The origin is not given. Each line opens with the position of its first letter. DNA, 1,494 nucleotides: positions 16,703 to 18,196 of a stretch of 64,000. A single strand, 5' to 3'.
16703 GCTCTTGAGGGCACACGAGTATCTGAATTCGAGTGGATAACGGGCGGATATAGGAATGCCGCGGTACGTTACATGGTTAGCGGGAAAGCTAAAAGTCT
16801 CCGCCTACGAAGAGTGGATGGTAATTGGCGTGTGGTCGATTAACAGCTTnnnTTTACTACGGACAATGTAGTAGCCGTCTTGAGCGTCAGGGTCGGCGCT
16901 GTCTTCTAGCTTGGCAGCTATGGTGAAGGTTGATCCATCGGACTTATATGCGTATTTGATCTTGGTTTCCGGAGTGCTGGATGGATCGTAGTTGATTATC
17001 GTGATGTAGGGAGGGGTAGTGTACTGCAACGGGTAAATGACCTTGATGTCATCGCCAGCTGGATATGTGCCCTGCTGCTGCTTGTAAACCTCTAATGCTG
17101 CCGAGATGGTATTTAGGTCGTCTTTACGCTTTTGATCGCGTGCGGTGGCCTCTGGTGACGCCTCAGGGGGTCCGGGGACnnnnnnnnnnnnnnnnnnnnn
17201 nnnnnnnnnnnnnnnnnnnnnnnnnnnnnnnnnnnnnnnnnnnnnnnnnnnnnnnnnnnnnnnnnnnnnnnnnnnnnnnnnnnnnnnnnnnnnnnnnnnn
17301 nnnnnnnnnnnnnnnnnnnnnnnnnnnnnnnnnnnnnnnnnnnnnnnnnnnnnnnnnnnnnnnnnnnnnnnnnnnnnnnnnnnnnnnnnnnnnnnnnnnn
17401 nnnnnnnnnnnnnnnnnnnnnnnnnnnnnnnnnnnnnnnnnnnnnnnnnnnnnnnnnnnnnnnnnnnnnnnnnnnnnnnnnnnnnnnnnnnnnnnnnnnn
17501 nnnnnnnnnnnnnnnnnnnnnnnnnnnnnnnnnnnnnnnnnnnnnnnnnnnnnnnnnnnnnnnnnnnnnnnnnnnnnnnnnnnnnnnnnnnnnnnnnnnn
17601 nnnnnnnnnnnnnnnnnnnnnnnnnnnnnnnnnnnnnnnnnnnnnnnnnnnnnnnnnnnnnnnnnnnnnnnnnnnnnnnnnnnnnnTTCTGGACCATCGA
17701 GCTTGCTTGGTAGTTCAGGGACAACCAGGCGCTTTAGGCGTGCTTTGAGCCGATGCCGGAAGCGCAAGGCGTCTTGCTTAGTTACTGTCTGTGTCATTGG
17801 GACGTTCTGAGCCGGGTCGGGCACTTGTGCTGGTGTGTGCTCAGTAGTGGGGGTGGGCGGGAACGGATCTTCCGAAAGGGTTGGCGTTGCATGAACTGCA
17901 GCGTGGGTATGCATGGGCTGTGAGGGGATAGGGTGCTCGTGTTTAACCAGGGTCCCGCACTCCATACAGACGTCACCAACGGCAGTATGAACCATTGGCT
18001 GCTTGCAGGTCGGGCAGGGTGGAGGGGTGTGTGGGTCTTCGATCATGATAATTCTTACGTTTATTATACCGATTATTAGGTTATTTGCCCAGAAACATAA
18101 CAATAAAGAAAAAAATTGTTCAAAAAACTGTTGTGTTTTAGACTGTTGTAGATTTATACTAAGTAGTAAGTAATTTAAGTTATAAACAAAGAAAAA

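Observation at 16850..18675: Zinc-ribbon / TM / pilin-like fusion protein with a divergently transcribed small wHTH regulator and repeat-containing AT-rich intergenic region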

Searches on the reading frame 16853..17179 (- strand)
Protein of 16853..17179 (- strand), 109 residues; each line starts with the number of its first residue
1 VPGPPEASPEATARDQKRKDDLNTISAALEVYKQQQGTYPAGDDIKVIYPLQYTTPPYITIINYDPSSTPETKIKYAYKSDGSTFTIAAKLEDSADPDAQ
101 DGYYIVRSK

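Call 20: search_protein_representatives(protein=window:16853-17179:-)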
Query: 109 residues. Proteins with E-value up to 0.001 (for the whole library): 398; up to 1e-10: 42; up to 1e-30: 13. The best 150 are listed.
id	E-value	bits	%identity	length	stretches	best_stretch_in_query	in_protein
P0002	2.4e-61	221.0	97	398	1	1-109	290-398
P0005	3.8e-53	194.7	83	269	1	1-109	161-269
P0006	1.9e-47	176.4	81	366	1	4-109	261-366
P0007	7.1e-47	174.5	79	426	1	4-109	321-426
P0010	1.1e-45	170.7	80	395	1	9-109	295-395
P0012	9.2e-43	161.3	72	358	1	7-108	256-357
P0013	1.8e-40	154.0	69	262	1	4-108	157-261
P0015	1.9e-40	153.9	71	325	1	4-109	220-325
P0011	7.9e-40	151.9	68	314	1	2-109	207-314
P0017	1.1e-39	151.5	69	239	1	5-109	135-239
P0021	1.2e-32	128.8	60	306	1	6-107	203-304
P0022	6.9e-32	126.4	59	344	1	6-106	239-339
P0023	9.8e-32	125.9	62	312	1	8-107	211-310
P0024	7.4e-30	119.9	58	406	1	8-107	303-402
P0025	4.8e-28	114.0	53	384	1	5-109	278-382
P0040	2.8e-21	92.3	50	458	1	7-108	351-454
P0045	1.3e-19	87.0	49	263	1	6-106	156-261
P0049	2.6e-14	69.9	34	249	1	3-107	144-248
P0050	1.6e-13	67.3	38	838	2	8-102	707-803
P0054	1.5e-09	54.6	40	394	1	9-105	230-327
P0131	9.8e-06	42.3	36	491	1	12-100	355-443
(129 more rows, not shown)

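Call 30: predict_structure(alignment_id=A2)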
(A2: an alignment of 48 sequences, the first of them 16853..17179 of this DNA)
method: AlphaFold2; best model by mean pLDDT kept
length: 109 residues; sequences in the alignment: 48
mean_pLDDT: 95.0   pTM: 0.86
mean pLDDT of the five models: 95.0, 94.9, 94.9, 94.8, 94.6
residues with pLDDT >= 90: 99; 70-90: 6; 50-70: 4; < 50: 0
segments of 3 or more residues with pLDDT < 50: none
pLDDT, mean of each block of 10 residues (from residue 1): 77 97 98 98 98 96 97 98 98 93 96
secondary structure, 60 per line:
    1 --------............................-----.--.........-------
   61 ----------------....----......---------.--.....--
elements in order: H9-36 H45-53 E77-80 E85-90 E103-107

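Call 33: fold_search(model_id=the predicted structure, library=pdb)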
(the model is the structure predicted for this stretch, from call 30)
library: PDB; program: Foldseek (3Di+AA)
matches with E <= 10: 62; with E <= 0.001: 0
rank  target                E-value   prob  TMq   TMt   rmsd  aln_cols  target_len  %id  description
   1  1t92_A                2.6e-02  1.00  0.63  0.64   3.8       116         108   20  Crystal structure of N-terminal truncated pseudopilin PulG (released 2004-10-05)
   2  3gn9_A                2.8e-02  0.99  0.60  0.59   5.6       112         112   20  Crystal structure of the major pseudopilin from the type 2 secretion system of Vibrio vulnificus (released 2009-07-28)
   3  3hrv_B                4.7e-02  0.94  0.46  0.31   5.0        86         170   16  Crystal structure of TcpA, a Type IV pilin from Vibrio cholerae El Tor biotype (released 2010-06-16)
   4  1oqv_A                4.7e-02  0.89  0.42  0.29   5.2        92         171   22  Structure of TcpA, the Type IV pilin subunit from the toxin co-regulated pilus of Vibrio cholerae classical biotype (released 2003-06-03)
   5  4lw9_A                5.4e-02  0.99  0.64  0.59   4.6       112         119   21  Crystal structure of Vibrio cholera major pseudopilin EpsG (released 2014-07-16)
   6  3gn9_C                5.4e-02  0.98  0.60  0.59   4.6       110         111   20  Crystal structure of the major pseudopilin from the type 2 secretion system of Vibrio vulnificus (released 2009-07-28)
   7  3fu1_A                6.2e-02  0.99  0.65  0.62   4.7       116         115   18  Crystal structure of the major pseudopilin from the type 2 secretion system of Vibrio cholerae (released 2009-07-28)
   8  4lw9_I                1.2e-01  0.96  0.61  0.57   4.4       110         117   21  Crystal structure of Vibrio cholera major pseudopilin EpsG (released 2014-07-16)
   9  6t8s_AAA              1.8e-01  0.80  0.49  0.42   5.2        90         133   12  Structure of the major Type IV pilin PilA1 from Clostridium difficile (released 2020-03-25)
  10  6t8s_CCC              1.9e-01  0.82  0.50  0.42   5.1        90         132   12  Structure of the major Type IV pilin PilA1 from Clostridium difficile (released 2020-03-25)
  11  3g20_A                2.7e-01  0.75  0.54  0.52   6.6       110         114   19  Crystal structure of the major pseudopilin from the type 2 secretion system of enterohaemorrhagic Escherichia coli (released 2009-07-28)
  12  4noa                  4.0e-01  0.54  0.45  0.45   5.5       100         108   15  Truncated minor pilin PilE from Pseudomonas aeruginosa (released 2014-11-19)
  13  4tsm_B                4.6e-01  0.72  0.49  0.12   3.4        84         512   12  MBP-fusion protein of PilA1 from C. difficile R20291 residues 26-166 (released 2015-01-14)
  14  3s0t_B                8.3e-01  0.23  0.42  0.27   6.0       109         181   16  Crystal structure of the CofA Type IV pilin subunit from enterotoxigenic E. coli (released 2012-04-11)
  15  4ogm_A                1.5e+00  0.20  0.44  0.12   4.6        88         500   16  MBP-fusion protein of PilA1 residues 26-159 (released 2015-01-14)
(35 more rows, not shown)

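Call 34: search_solved_structures(query=A2, max_evalue=1, show_alignments=2)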
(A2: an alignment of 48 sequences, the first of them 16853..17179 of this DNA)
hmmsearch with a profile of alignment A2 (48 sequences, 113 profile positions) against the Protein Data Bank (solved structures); distinct sequences matched with E-value up to 1: 22.
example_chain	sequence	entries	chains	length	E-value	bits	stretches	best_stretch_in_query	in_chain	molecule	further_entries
3gn9_A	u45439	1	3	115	2.1e-07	34.5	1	18-89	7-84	Type II secretory pathway, pseudopilin EpsG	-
3fu1_A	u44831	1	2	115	9.8e-07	32.4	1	18-90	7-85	General secretion pathway protein G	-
4lw9_A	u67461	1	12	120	1.5e-06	31.8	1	19-90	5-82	Type II secretion system protein G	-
2kep_A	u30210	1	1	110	1.7e-05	28.3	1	24-88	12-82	General secretion pathway protein G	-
29jd_A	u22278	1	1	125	0.0002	24.9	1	22-87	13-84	Type II secretion system core protein G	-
5wda_A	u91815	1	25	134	0.00065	23.3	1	17-86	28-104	General secretion pathway protein G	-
1t92_A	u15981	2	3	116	0.00075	23.1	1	21-87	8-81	General secretion pathway protein G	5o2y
3g20_A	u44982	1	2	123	0.0011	22.5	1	17-74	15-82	Type II secretion protein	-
3jqh_A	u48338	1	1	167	0.044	17.4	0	25-75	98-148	C-type lectin domain family 4 member M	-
2cde_A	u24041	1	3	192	0.58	13.8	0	34-90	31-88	INKT-TCR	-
4bzj_F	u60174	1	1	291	0.62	13.7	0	79-100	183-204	Protein transport protein SEC13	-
7tbi_T1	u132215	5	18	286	0.63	13.7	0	79-100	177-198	Sec13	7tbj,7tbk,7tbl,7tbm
2pm7_B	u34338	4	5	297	0.64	13.6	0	79-100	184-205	Protein transport protein SEC13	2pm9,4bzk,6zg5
4bzj_B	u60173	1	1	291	0.64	13.6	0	79-100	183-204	Protein transport protein SEC13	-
2pm6_B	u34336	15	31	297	0.66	13.6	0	79-100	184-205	Protein transport protein SEC13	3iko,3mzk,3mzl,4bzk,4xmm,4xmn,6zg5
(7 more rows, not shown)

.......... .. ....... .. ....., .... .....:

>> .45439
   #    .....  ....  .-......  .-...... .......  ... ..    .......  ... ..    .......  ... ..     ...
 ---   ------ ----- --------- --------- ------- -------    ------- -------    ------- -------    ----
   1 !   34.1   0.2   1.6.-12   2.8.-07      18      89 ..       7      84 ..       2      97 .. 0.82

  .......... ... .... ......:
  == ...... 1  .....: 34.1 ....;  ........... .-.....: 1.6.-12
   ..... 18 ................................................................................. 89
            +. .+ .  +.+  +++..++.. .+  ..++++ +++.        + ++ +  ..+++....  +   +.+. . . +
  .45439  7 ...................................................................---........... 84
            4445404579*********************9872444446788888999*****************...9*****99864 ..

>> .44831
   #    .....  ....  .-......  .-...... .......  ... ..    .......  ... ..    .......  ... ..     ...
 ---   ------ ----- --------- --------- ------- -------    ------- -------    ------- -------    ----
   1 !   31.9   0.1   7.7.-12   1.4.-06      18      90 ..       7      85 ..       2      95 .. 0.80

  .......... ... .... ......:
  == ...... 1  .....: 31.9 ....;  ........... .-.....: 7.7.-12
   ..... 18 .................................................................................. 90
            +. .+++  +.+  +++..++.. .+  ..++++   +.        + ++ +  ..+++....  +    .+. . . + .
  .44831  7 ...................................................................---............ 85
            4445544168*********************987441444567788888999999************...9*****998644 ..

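Call 35: find_encoding_contigs(protein=P0040, flank=6000, max_places=3)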
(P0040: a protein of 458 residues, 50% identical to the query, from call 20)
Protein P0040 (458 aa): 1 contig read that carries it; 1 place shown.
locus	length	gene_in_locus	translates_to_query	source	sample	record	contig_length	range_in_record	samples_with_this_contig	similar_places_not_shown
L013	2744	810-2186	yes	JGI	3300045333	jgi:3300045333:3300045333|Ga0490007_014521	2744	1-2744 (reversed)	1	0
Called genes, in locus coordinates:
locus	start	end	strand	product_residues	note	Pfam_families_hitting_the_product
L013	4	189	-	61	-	-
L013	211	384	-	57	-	-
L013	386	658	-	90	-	-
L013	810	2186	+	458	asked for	-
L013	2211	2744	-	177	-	PF02355:SecD_SecF_C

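Call 36: find_encoding_contigs(protein=P0024, flank=6000, max_places=3)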
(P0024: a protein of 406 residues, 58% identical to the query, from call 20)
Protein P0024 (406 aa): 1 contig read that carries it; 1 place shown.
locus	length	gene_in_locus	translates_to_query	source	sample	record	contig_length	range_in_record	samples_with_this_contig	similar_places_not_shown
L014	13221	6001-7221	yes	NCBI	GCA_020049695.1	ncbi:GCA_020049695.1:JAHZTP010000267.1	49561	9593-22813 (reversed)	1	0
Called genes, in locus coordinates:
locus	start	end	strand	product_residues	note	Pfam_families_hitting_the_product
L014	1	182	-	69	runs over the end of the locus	PF01165:Ribosomal_S21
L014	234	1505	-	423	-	PF13393:tRNA-synt_His, PF00587:tRNA-synt_2b, PF03129:HGTP_anticodon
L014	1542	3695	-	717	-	PF01966:HD (weak), PF13328:HD_4, PF04607:RelA_SpoT, PF02824:TGS, PF19296:RelA_AH, PF28438:RelA_RIS, PF13291:ACT_4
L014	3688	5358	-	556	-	PF01368:DHH, PF02272:DHHA1, PF17768:RecJ_OB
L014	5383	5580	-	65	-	-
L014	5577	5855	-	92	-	-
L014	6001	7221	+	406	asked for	-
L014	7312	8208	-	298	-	PF02355:SecD_SecF_C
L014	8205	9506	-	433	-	PF21760:SecD_1st, PF22599:SecDF_P1_head, PF03176:MMPL, PF02355:SecD_SecF_C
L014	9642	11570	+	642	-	PF17764:PriA_3primeBD, PF00270:DEAD, PF04851:ResIII, PF18319:Zn_ribbon_PriA, PF00271:Helicase_C, PF18074:PriA_C (weak)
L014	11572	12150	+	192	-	PF01327:Pep_deformylase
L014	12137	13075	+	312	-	PF00551:Formyl_trans_N, PF02911:Formyl_trans_C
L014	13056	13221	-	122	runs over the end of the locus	PF00072:Response_reg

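Call 37: find_encoding_contigs(protein=P0045, flank=6000, max_places=2)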
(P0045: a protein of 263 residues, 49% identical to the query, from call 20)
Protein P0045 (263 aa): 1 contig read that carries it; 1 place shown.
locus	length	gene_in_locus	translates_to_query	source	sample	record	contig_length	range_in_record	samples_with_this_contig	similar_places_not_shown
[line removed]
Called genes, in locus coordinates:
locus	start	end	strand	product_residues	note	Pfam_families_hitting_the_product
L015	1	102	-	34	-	?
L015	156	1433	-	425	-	PF01391:Collagen (faint)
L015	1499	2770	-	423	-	PF13393:tRNA-synt_His, PF00587:tRNA-synt_2b, PF03129:HGTP_anticodon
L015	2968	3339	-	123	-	-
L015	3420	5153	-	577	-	PF01368:DHH, PF02272:DHHA1, PF17768:RecJ_OB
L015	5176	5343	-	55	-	-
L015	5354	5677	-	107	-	-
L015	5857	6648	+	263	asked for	-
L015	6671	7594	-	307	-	PF02355:SecD_SecF_C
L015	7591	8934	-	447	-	PF21760:SecD_1st, PF22599:SecDF_P1_head, PF03176:MMPL, PF02355:SecD_SecF_C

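Call 38: find_encoding_contigs(protein=P0049, flank=6000, max_places=2)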
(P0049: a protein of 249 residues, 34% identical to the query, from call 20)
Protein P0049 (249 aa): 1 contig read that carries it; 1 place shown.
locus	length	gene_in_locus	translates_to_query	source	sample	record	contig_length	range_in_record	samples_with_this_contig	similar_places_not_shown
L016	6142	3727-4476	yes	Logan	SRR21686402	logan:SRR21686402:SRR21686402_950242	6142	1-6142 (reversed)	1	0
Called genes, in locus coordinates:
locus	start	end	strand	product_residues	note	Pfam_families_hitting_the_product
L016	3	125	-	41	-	?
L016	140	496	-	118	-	PF01219:DAGK_prokar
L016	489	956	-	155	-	PF02130:YbeY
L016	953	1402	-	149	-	PF09424:YqeY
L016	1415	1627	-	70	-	PF01165:Ribosomal_S21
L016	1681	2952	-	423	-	PF13393:tRNA-synt_His, PF00587:tRNA-synt_2b, PF03129:HGTP_anticodon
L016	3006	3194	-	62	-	-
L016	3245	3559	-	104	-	-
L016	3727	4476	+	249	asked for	-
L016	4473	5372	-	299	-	PF02355:SecD_SecF_C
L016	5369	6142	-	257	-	?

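Call 89: find_encoding_contigs(protein=P0054, flank=8000, max_places=1)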
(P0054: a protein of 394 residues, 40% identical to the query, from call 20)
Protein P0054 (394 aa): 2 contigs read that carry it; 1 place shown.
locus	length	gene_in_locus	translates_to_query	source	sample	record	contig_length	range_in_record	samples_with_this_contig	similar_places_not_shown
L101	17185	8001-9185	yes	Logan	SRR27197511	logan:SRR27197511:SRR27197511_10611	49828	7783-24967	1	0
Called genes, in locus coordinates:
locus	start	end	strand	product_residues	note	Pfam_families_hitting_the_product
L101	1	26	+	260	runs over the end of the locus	PF01026:TatD_DNase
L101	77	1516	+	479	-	PF13620:CarboxypepD_reg (faint)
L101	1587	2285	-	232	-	-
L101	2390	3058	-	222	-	-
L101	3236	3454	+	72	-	-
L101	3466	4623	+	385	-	PF00266:Aminotran_5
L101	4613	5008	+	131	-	PF01592:NifU_N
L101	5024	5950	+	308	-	PF00188:CAP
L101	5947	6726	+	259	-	PF00763:THF_DHG_CYH, PF02882:THF_DHG_CYH_C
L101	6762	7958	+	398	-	PF22694:CtpB_N-like, PF00595:PDZ, PF13180:PDZ_2, PF17820:PDZ_6, PF03572:Peptidase_S41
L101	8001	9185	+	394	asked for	-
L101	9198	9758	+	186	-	PF04011:LemA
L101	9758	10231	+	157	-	-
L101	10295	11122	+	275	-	PF01435:Peptidase_M48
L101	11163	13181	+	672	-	PF22745:Nlig-Ia, PF01653:DNA_ligase_aden, PF03120:OB_DNA_ligase, PF03119:DNA_ligase_ZBD (weak), PF12826:HHH_2, PF14520:HHH_5 (weak), PF00533:BRCT, PF12738:PTCB-BRCT (faint)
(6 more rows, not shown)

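Call 91: find_encoding_contigs(protein=P0131, flank=7000, max_places=1)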
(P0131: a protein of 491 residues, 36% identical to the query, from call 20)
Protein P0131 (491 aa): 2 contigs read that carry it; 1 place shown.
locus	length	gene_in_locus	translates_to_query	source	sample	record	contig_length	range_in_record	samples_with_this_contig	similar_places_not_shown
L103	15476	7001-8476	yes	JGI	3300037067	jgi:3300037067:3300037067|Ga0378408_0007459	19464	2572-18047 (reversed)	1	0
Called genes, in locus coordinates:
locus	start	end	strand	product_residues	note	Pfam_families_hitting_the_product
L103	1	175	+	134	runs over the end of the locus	-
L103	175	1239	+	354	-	-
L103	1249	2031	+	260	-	PF01026:TatD_DNase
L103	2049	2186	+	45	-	-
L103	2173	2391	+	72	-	PF02604:PhdYeFM_antitox (weak)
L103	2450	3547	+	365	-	PF00266:Aminotran_5, PF00155:Aminotran_1_2 (weak)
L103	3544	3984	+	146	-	PF01592:NifU_N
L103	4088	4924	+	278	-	PF00188:CAP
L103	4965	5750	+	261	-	PF00763:THF_DHG_CYH, PF02882:THF_DHG_CYH_C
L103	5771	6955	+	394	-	PF22694:CtpB_N-like, PF00595:PDZ (weak), PF13180:PDZ_2 (weak), PF17820:PDZ_6, PF03572:Peptidase_S41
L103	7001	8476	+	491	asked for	-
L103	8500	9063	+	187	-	PF04011:LemA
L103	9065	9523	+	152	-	-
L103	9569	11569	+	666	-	PF22745:Nlig-Ia, PF01653:DNA_ligase_aden, PF03120:OB_DNA_ligase, PF14520:HHH_5 (faint), PF12826:HHH_2, PF00533:BRCT, PF12738:PTCB-BRCT (weak)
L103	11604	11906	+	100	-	PF02686:GatC (weak)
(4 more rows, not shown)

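Call 92: find_encoding_contigs(protein=P0050, flank=7000, max_places=1)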
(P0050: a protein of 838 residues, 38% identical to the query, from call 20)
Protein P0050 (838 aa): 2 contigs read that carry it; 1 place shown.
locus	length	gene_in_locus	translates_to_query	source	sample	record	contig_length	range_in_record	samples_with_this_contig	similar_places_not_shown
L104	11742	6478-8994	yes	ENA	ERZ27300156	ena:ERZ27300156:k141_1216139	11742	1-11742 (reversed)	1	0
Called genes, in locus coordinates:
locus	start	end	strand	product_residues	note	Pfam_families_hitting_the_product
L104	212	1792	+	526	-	PF01676:Metalloenzyme, PF06415:iPGM_N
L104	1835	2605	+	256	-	PF00005:ABC_tran, PF13304:AAA_21 (faint)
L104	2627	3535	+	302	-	PF18075:FtsX_ECD, PF02687:FtsX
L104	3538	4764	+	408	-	PF13529:Peptidase_C39_2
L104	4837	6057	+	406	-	PF00595:PDZ, PF13180:PDZ_2, PF17820:PDZ_6, PF03572:Peptidase_S41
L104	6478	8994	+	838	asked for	PF08334:T2SSG (faint)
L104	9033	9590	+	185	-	PF04011:LemA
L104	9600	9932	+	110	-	-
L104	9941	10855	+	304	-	PF01435:Peptidase_M48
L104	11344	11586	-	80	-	-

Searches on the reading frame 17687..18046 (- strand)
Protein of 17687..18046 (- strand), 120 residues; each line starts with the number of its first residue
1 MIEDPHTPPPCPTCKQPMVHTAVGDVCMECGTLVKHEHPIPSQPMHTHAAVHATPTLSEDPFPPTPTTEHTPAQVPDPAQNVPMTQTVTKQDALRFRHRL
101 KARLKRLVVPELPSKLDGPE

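Call 49: find_homologous_proteins(query=A3, max_evalue=0.01)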
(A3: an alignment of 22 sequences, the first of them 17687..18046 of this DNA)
Query A3 (22 sequences): 384 candidates shared short words with the query, none scored E <= 0.01.

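Call 64: search_protein_families(library=pfam, alignment_id=A3, max_evalue=1)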
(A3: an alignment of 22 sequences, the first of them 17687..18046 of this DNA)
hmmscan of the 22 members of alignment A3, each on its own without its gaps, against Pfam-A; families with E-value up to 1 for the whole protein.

A. member 1, window:17687-18046:- (120 aa): 2 families
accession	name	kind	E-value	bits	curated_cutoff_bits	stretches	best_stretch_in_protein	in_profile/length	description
PF12773.13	DZR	-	0.027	15.1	27.3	1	11-37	15-37/45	Double zinc ribbon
PF18912.6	DZR_2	-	0.095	13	27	1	9-35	8-47/56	Double zinc ribbon domain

B. families by the number of members that match (of 22 scanned): 96 families (the first 25 are shown)
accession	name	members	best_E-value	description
PF12773.13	DZR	13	0.0044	Double zinc ribbon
PF18912.6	DZR_2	11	0.0018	Double zinc ribbon domain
PF07191.17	Zn_ribbon_6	8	0.0051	Double zinc ribbon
PF13248.11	Zn_ribbon_3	6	0.0053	zinc-ribbon domain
PF08271.17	Zn_Ribbon_TF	6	0.017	TFIIB zinc-binding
PF06677.18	Auto_anti-p27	5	0.00053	Sjogren's syndrome/scleroderma autoantigen 1 (Autoantigen p27)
PF01396.24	Zn_ribbon_Top1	5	0.0067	Topoisomerase DNA binding C4 zinc finger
PF03119.21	DNA_ligase_ZBD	5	0.0082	NAD-dependent DNA ligase C4 zinc finger domain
PF25208.1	DUF7838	5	0.015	Domain of unknown function (DUF7838)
PF18439.7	zf_UBZ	5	0.024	Ubiquitin-Binding Zinc Finger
PF22747.2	Zn_ribbon_DUF2089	5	0.026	DUF2089 zinc ribbon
PF18551.6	TackOD1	4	0.005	Thaumarchaeal output domain 1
PF13824.12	zf-Mss51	4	0.0087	Zinc-finger of mitochondrial splicing suppressor 51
PF23455.1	DUF7129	4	0.015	Domain of unknown function (DUF7129)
PF08792.16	A2L_zn_ribbon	4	0.018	A2L zinc ribbon domain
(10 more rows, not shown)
